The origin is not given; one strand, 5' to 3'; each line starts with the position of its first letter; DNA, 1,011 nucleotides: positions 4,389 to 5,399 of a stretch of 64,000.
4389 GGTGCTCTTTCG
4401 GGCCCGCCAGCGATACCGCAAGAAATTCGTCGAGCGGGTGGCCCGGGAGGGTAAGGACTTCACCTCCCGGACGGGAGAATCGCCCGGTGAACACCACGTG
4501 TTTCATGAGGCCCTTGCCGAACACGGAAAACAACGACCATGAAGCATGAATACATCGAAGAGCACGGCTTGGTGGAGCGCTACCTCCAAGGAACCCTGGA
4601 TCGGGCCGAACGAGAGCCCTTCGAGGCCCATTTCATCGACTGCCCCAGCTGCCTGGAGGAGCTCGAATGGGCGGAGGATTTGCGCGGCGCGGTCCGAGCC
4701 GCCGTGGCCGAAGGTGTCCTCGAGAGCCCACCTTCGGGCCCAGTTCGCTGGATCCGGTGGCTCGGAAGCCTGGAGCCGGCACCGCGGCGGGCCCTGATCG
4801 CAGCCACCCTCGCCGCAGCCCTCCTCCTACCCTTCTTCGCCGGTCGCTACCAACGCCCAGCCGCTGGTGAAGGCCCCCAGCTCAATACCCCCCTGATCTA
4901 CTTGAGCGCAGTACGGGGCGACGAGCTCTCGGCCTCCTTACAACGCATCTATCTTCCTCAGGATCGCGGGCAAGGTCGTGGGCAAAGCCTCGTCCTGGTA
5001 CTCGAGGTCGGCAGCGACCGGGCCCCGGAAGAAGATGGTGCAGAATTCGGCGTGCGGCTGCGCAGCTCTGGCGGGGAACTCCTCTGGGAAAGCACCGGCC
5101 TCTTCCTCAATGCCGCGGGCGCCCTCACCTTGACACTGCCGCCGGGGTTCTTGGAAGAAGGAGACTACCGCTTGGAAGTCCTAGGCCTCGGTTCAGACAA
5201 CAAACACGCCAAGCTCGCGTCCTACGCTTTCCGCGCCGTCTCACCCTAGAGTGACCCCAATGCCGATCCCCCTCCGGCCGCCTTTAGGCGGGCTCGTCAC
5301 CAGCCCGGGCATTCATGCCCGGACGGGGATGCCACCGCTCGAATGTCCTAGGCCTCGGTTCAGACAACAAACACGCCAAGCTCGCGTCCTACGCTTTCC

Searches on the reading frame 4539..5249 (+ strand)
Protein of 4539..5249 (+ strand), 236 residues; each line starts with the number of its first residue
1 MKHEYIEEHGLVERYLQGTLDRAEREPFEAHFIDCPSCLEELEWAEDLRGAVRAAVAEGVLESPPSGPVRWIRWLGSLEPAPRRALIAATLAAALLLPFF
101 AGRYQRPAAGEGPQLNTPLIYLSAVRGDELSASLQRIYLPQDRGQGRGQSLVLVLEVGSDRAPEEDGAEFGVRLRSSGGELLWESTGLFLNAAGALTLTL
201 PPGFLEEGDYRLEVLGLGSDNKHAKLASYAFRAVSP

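Call 38: search_protein_families(library=pfam, proteins=[window:4539-5249:+], max_evalue=0.0001)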
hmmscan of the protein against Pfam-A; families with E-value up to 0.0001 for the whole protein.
window:4539-5249:+ (236 aa): 0 families

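Call 76: search_protein_families(library=pfam, proteins=[window:4539-5249:+], max_evalue=0.05)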
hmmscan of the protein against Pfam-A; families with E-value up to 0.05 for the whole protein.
window:4539-5249:+ (236 aa): 1 family
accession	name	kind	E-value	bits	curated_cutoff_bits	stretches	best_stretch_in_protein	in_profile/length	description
PF13490.11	zf-HC2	-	0.00011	22.6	22.2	1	11-38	7-34/35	Putative zinc-finger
